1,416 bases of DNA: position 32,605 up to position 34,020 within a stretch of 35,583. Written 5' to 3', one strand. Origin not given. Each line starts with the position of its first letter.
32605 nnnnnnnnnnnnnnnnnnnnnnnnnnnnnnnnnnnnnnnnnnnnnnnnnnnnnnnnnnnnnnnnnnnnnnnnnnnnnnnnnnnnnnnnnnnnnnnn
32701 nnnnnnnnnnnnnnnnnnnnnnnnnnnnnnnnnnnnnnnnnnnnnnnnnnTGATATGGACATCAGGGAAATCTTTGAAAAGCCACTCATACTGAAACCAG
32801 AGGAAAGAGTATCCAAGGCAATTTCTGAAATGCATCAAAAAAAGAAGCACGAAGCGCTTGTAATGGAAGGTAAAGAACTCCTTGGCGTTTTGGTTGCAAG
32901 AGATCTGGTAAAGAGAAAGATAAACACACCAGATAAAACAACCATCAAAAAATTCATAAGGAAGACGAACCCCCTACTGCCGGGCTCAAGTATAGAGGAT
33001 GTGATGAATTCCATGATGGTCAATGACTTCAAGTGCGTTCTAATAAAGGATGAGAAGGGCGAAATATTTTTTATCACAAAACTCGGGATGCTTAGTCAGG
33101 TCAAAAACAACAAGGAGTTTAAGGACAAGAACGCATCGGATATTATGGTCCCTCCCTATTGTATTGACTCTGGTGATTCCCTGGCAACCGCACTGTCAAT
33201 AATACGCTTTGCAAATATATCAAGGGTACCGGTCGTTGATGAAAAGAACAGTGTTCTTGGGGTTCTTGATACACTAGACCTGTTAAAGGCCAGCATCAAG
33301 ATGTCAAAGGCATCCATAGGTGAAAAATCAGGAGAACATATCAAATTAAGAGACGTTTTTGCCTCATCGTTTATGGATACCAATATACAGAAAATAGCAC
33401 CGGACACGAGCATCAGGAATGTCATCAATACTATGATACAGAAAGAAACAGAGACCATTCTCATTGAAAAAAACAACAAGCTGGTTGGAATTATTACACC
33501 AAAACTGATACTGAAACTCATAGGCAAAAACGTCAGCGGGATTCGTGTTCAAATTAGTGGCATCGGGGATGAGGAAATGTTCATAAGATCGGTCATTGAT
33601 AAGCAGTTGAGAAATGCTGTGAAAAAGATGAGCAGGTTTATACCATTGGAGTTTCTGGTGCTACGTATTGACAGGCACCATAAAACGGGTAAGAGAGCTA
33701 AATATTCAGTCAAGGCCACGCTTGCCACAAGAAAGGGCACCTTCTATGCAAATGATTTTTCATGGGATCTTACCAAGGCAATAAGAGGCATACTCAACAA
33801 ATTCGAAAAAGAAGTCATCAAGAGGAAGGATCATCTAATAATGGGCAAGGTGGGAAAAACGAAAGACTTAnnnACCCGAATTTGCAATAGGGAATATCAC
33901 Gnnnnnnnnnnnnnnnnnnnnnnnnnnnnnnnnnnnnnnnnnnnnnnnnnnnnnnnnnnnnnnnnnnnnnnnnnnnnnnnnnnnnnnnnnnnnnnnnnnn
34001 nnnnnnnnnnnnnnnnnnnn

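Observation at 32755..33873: Four CBS domains fused to an HPF/RaiA (S30AE)-like ribosome-hibernation domain, translationally coupled to rps17e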

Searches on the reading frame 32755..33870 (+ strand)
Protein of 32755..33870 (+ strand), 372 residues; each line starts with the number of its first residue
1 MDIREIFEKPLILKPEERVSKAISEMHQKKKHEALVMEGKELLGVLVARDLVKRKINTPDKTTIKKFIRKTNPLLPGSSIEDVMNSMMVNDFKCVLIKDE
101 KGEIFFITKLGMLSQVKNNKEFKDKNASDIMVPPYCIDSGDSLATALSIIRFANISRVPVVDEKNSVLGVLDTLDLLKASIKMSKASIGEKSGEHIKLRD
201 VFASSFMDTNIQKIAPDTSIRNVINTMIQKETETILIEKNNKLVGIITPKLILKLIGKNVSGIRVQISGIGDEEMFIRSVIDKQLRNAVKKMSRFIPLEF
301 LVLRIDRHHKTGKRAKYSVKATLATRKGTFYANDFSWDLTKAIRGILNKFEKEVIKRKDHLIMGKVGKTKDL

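Call 3: search_protein_families(library=pfam, proteins=[window:32755-33870:+], max_evalue=10)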
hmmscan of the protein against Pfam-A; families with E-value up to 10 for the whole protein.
window:32755-33870:+ (372 aa): 2 families
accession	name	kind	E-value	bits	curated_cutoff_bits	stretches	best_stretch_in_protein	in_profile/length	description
PF00571.33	CBS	-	3.3e-28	98.2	24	3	127-180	1-55/57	CBS domain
PF02482.25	Ribosomal_S30AE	-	0.0073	17.5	23.7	1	284-360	17-86/88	Sigma 54 modulation protein / S30EA ribosomal protein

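Call 4: search_protein_families(library=ncbifam, proteins=[window:32755-33870:+], max_evalue=10)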
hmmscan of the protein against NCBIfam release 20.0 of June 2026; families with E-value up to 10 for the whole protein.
window:32755-33870:+ (372 aa): 24 families
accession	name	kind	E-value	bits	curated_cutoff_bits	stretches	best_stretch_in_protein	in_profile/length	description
NF041552.1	TF_PrdR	equivalog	3.4e-14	52.1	795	3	78-178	23-123/577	sigma-54 dependent transcriptional regulator PrdR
NF053603.1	HhpR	exception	2.1e-10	40.3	520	2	34-256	37-278/282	CBS domain-containing high hydrostatic pressure regulator HhpR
TIGR01302.1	IMP_dehydrog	equivalog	1.3e-09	37.4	481.5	3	63-187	82-206/450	IMP dehydrogenase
NF053704.1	TransRegCcpNBacil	equivalog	2.2e-09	37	260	3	119-184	69-134/208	transcriptional regulator CcpN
TIGR00393.1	kpsF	subfamily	3.3e-09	36.7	203.7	2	74-171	169-267/268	KpsF/GutQ family sugar-phosphate isomerase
NF038279.1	TF_CBS_SpxR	exception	1.1e-08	34.3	600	2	141-258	207-307/427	CBS-HotDog domain-containing transcription factor SpxR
NF041630.1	CBS_CbpB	equivalog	1.8e-08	34.3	125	1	137-259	24-138/143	cyclic-di-AMP-binding protein CbpB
NF011440.0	PRK14869.1-2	equivalog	6.9e-08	31.6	746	3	212-254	78-121/541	putative manganese-dependent inorganic diphosphatase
NF011443.0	PRK14869.1-5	equivalog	1e-07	30.8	335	3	136-188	81-133/546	putative manganese-dependent inorganic diphosphatase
NF053863.1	DS11_antiphage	equivalog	4.1e-07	29.4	260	2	134-249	85-185/305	CBS domain-containing anti-phage protein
TIGR01186.1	proV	subfamily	1.2e-06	27.9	326.6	3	123-179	300-356/363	betaine/proline/choline family ABC transporter ATP-binding protein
NF052358.1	GMPRedGuaB1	equivalog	1.5e-06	27.7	675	3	6-105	95-192/479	GMP reductase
NF005869.0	PRK07807.1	equivalog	3.4e-06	26.4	549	3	6-101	95-188/479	GuaB1 family IMP dehydrogenase-related protein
NF011441.0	PRK14869.1-3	equivalog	3.4e-06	26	753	2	136-197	80-141/548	putative manganese-dependent inorganic diphosphatase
NF002505.0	PRK01862.1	equivalog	4.2e-06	25.7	482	1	56-185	441-575/577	ClcB-like voltage-gated chloride channel protein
TIGR00741.1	yfiA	equivalog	0.00091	19.7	40.9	1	281-360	16-94/102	ribosome hibernation-promoting factor, HPF/YfiA family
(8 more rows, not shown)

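Call 6: search_solved_structures(query=window:32755-33870:+, max_evalue=1, show_alignments=2)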
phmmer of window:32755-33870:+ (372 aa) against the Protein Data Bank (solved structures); distinct sequences matched with E-value up to 1: 63 (the best 60 are shown).
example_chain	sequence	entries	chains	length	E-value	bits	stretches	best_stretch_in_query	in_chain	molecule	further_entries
9sr9_H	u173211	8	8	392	1.3e-21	80.5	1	19-358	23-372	Dehydrogenase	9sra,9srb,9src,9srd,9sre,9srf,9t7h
9zng_7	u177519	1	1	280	9.3e-13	51.4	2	119-255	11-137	CBS domain-containing protein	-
9zni_7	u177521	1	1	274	1.2e-12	51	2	119-255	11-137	CBS domain-containing protein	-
1o50_A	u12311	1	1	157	7.6e-11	45.1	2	119-180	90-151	CBS domain-containing predicted protein TM0935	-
9znf_4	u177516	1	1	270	7.5e-09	38.5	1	13-181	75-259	CBS domain-containing protein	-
2ef7_A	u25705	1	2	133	2.4e-08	36.9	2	202-261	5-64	Hypothetical protein ST2348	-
2yzq_A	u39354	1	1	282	5.1e-08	35.8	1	26-180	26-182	Putative uncharacterized protein PH1780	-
9l96_a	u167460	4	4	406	2e-07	33.8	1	8-189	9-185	CBS domain-containing protein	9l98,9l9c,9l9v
3ddj_A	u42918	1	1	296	8.9e-07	31.7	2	119-255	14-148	CBS domain-containing protein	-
3kh5_A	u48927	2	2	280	2.9e-06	30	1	3-178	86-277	protein MJ1225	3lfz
3kpb_A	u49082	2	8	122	2.9e-05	26.8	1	131-188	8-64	Uncharacterized protein MJ0100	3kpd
3kpc_A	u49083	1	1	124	3e-05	26.7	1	131-188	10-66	Uncharacterized protein MJ0100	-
5iip_A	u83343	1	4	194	0.00013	24.6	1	123-262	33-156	Glycine betaine/carnitine/choline ABC transporter%2C ATP-binding protein%2C putative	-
4rer_G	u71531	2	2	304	0.00025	23.7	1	54-254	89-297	5'-AMP-activated protein kinase subunit gamma-1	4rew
7jhg_G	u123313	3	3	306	0.00026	23.6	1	54-254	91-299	5'-AMP-activated protein kinase subunit gamma-1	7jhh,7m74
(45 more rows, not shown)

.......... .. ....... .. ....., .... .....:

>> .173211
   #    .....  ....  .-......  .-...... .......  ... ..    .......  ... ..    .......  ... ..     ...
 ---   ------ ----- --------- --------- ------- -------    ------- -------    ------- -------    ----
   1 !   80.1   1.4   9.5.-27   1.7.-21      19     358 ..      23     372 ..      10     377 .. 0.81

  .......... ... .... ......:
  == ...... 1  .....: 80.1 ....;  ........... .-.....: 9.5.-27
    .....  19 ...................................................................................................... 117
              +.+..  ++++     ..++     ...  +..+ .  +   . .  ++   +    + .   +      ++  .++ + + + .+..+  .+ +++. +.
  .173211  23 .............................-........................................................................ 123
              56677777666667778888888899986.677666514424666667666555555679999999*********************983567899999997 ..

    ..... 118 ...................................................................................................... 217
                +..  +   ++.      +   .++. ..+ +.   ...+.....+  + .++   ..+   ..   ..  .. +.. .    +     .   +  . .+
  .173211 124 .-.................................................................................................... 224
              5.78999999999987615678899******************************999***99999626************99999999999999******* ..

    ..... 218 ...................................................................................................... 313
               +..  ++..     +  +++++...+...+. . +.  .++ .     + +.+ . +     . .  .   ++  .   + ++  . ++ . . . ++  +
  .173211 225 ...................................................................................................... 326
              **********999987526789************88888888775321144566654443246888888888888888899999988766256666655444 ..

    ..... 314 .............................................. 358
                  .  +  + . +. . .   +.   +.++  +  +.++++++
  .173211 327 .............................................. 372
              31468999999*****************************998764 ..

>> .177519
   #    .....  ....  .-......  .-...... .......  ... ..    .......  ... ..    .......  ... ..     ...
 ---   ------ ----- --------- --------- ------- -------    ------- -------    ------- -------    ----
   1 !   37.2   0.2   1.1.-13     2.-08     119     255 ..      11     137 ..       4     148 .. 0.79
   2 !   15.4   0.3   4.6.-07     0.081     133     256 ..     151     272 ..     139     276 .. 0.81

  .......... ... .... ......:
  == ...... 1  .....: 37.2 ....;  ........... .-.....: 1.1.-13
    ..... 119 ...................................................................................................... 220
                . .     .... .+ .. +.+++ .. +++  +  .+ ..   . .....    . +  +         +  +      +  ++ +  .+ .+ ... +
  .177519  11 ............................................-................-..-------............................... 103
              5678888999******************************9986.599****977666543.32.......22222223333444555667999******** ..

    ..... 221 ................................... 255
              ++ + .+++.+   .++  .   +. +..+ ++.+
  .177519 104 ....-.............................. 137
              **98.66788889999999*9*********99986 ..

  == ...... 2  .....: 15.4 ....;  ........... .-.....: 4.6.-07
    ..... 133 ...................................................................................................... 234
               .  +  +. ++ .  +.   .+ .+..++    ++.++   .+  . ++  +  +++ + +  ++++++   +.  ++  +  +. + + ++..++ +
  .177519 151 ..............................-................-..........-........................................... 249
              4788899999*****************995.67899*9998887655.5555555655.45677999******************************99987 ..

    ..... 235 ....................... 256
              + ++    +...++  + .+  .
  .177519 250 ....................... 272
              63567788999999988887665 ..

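Call 17: find_homologous_proteins(query=window:32755-33870:+, max_evalue=0.001)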
Query window:32755-33870:+ (372 aa): 28 proteins with E <= 0.001 among 3355 candidates.
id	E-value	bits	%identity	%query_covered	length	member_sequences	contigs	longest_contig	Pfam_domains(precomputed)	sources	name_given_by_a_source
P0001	1.1e-232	789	100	100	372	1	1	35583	PF00571.34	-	-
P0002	1.4e-146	506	62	95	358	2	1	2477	PF00571.34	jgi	jgi:CBS domain-containing protein/ribosome-associated translation inhibitor RaiA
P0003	8.9e-137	474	57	100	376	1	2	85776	PF00571.34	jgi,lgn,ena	-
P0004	2.9e-132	459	53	98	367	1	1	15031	PF00571.34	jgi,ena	-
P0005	9.6e-106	372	49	95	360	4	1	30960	PF00571.34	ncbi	-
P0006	2.2e-102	361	49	96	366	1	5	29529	PF00571.34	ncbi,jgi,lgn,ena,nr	ncbi:MAG: CBS domain-containing protein [Nanoarchaeota archaeon]|nr:CBS domain-containing protein [N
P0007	6.9e-101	356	46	94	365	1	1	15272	PF00571.34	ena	-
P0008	2.0e-97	345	44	93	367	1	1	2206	PF00571.34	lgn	-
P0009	1.7e-93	332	45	97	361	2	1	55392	PF02482.26,PF00571.34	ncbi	ncbi:MAG: CBS domain-containing protein [Candidatus Aenigmatarchaeota archaeon]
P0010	7.9e-93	329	44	93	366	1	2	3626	PF00571.34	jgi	-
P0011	1.6e-92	328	43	96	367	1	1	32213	PF00571.34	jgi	jgi:CBS domain-containing protein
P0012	1.0e-90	323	42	96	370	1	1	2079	PF00571.34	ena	-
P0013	2.0e-88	315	42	97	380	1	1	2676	PF02482.26,PF00571.34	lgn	-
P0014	2.0e-82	295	41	100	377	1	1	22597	PF00571.34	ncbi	-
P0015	4.7e-82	294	41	97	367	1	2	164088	PF02482.26,PF00571.34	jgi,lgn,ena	-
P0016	9.6e-79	283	41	95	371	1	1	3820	PF02482.26,PF00571.34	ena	-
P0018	8.9e-73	264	37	94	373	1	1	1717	PF02482.26,PF00571.34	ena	-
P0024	2.5e-22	98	30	58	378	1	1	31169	PF00571.34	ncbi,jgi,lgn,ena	ncbi:MAG: CBS domain-containing protein [Candidatus Aenigmatarchaeota archaeon]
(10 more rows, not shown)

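Call 29: predict_structure(alignment_id=A1)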
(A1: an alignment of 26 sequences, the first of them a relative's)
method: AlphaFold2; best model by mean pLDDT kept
length: 372 residues; sequences in the alignment: 26
mean_pLDDT: 83.2   pTM: 0.69
mean pLDDT of the five models: 83.2, 83.1, 82.8, 82.8, 82.1
residues with pLDDT >= 90: 135; 70-90: 187; 50-70: 29; < 50: 21
segments of 3 or more residues with pLDDT < 50: 187-195, 363-372
pLDDT, mean of each block of 10 residues (from residue 1): 87 95 93 93 92 82 90 86 81 87 92 90 89 89 86 85 92 86 55 50 84 95 95 93 92 76 69 82 87 80 79 75 77 89 92 79 44 37
secondary structure, 60 per line:
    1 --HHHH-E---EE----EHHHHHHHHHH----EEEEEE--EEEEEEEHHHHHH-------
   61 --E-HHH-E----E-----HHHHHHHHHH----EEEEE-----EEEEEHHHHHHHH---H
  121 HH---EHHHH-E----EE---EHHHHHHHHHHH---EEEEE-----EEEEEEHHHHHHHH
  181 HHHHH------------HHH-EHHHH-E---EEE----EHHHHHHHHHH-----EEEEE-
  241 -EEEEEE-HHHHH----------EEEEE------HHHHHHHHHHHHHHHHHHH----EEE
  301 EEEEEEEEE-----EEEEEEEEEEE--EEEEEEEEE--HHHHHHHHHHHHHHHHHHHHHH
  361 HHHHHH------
elements in order: H3-6 H19-28 E33-38 E41-47 H48-53 H80-89 E94-98 E104-108 H109-116 H127-130 H143-153 E157-161 E167-172 H173-185 H203-206 E212-214 H220-229 E235-239 E242-247 H249-253 E264-268 H275-293 E298-309 E315-325 E328-336 H339-366

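Call 31: fold_search(model_id=the predicted structure, library=pdb)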
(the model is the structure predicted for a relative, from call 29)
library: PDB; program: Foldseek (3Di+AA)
matches with E <= 10: 1202; with E <= 0.001: 390
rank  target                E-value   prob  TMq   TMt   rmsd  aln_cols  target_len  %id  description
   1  3ddj                  6.5e-18  1.00  0.59  0.77   2.7       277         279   20  Crystal structure of a cbs domain-containing protein in complex with amp (sso3205) from sulfolobus solfataricus at 1.80  (released 2008-06-24)
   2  9zng_7                8.4e-17  1.00  0.59  0.84   3.5       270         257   17  Cryo-EM structure of the Methanosarcina acetivorans 70S ribosome in complex with SriD (released 2026-01-28)
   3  9znf_4                1.0e-16  1.00  0.58  0.80   4.0       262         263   17  Cryo-EM structure of the Methanosarcina acetivorans 70S ribosome in complex with SriA and SriB (released 2026-01-28)
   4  4cff_E                3.0e-16  1.00  0.58  0.70   3.4       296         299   16  Structure of full length human AMPK in complex with a small molecule activator, a thienopyridone derivative (A-769662) (released 2013-12-25)
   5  6b2e_C                6.0e-16  1.00  0.57  0.70   3.9       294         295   18  Structure of full length human AMPK (a2b2g1) in complex with a small molecule activator SC4. (released 2018-04-25)
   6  4cfe_E                8.0e-16  1.00  0.57  0.71   3.8       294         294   17  Structure of full length human AMPK in complex with a small molecule activator, a benzimidazole derivative (991) (released 2013-12-25)
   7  4cfe_F                1.0e-15  1.00  0.57  0.72   3.9       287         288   17  Structure of full length human AMPK in complex with a small molecule activator, a benzimidazole derivative (991) (released 2013-12-25)
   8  4zhx_F                1.4e-15  1.00  0.57  0.69   3.8       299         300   17  Novel binding site for allosteric activation of AMPK (released 2016-03-09)
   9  5ezv_E                1.9e-15  1.00  0.57  0.69   3.8       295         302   17  X-ray crystal structure of AMP-activated protein kinase alpha-2/alpha-1 RIM chimaera (alpha-2(1-347)/alpha-1(349-401)/ (released 2016-03-09)
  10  8bik_F                2.0e-15  1.00  0.57  0.70   3.7       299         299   17  Crystal structure of human AMPK heterotrimer in complex with allosteric activator C455 (released 2024-05-15)
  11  6b1u_F                2.3e-15  1.00  0.56  0.68   3.7       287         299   17  Structure of full-length human AMPK (a2b1g1) in complex with a small molecule activator SC4 (released 2018-04-25)
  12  4zhx_E                2.3e-15  1.00  0.56  0.69   3.9       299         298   17  Novel binding site for allosteric activation of AMPK (released 2016-03-09)
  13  3lfz                  2.9e-15  1.00  0.59  0.77   3.1       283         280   14  Crystal Structure of Protein MJ1225 from Methanocaldococcus jannaschii, a putative archaeal homolog of g-AMPK. (released 2010-04-21)
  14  3kh5                  4.6e-15  1.00  0.59  0.78   3.4       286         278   14  Crystal Structure of Protein MJ1225 from Methanocaldococcus jannaschii, a putative archaeal homolog of g-AMPK. (released 2010-04-21)
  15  4cfh_E                4.6e-15  1.00  0.56  0.68   4.0       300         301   17  Structure of an active form of mammalian AMPK (released 2013-12-25)
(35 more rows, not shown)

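Call 34: find_related_loci(query=window:32755-33870:+, collection=genome_contigs, flank=5000)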
Query window:32755-33870:+ (372 aa) in genome_contigs; peptide patterns used: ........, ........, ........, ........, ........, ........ (x = any residue, [..] = any of these).
28 stretches matched a pattern, but none encodes a relative of the query by tblastn (E <= 1e-3).

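Call 35: find_encoding_contigs(protein=P0003, flank=4000, max_places=2)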
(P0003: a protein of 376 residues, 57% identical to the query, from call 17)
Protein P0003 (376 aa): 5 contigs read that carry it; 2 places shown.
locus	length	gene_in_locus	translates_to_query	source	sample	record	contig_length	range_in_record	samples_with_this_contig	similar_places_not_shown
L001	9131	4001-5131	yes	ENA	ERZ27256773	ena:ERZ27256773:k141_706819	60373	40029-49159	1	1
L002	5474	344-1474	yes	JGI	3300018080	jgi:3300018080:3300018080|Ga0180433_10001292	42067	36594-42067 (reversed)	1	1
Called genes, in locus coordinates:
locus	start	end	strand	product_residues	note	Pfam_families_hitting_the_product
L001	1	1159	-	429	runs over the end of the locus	PF27218:MJ0043_C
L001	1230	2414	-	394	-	PF07431:DUF1512, PF23542:DUF1512_C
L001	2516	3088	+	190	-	-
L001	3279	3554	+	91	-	-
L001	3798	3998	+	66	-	PF00833:Ribosomal_S17e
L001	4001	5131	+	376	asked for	PF00571:CBS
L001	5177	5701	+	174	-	-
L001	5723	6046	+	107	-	PF24042:DUF7351 (weak), PF01096:Zn_ribbon_TFIIS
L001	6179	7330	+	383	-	PF08323:Glyco_transf_5 (faint), PF13439:Glyco_transf_4, PF13477:Glyco_trans_4_2, PF13579:Glyco_trans_4_4, PF00534:Glycos_transf_1, PF13692:Glyco_trans_1_4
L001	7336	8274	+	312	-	PF01073:3Beta_HSD, PF01370:Epimerase, PF02719:Polysacc_synt_2, PF04321:RmlD_sub_bind, PF05368:NmrA (weak), PF13460:NAD_binding_10, PF16363:GDP_Man_Dehyd, PF07993:NAD_binding_4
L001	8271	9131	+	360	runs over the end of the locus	PF13439:Glyco_transf_4, PF13579:Glyco_trans_4_4, PF20706:GT4-conflict (weak), PF00534:Glycos_transf_1, PF13692:Glyco_trans_1_4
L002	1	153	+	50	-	?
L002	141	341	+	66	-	PF00833:Ribosomal_S17e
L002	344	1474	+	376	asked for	PF00571:CBS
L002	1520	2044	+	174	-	-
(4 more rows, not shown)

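Call 36: find_encoding_contigs(protein=P0006, flank=4000, max_places=2)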
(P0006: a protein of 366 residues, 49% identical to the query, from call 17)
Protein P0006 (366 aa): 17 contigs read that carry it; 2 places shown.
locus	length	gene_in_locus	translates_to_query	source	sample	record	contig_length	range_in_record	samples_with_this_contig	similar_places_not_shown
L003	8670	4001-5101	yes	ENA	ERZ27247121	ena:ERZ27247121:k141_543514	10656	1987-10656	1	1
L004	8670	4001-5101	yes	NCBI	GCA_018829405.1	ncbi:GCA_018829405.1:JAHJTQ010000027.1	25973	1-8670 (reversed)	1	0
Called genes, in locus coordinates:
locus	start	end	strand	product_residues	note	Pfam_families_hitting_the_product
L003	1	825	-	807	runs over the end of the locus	PF14890:Intein_splicing (weak), PF14528:LAGLIDADG_3 (faint), PF27218:MJ0043_C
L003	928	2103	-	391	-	PF07431:DUF1512, PF23542:DUF1512_C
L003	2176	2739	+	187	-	-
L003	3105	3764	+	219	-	PF00391:PEP-utilizers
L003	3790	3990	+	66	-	PF00833:Ribosomal_S17e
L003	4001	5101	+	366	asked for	PF00571:CBS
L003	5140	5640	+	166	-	PF10502:Peptidase_S26 (weak), PF00717:Peptidase_S24 (weak)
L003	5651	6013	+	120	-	PF02150:Zn_ribbon_RPB9, PF01096:Zn_ribbon_TFIIS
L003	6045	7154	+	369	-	PF08323:Glyco_transf_5 (faint), PF13439:Glyco_transf_4, PF13477:Glyco_trans_4_2, PF13579:Glyco_trans_4_4, PF00534:Glycos_transf_1, PF13692:Glyco_trans_1_4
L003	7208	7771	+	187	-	-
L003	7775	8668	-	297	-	?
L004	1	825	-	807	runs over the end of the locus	PF14890:Intein_splicing (weak), PF14528:LAGLIDADG_3 (faint), PF27218:MJ0043_C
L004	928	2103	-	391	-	PF07431:DUF1512, PF23542:DUF1512_C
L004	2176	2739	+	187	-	-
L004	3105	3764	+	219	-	PF00391:PEP-utilizers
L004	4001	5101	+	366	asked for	PF00571:CBS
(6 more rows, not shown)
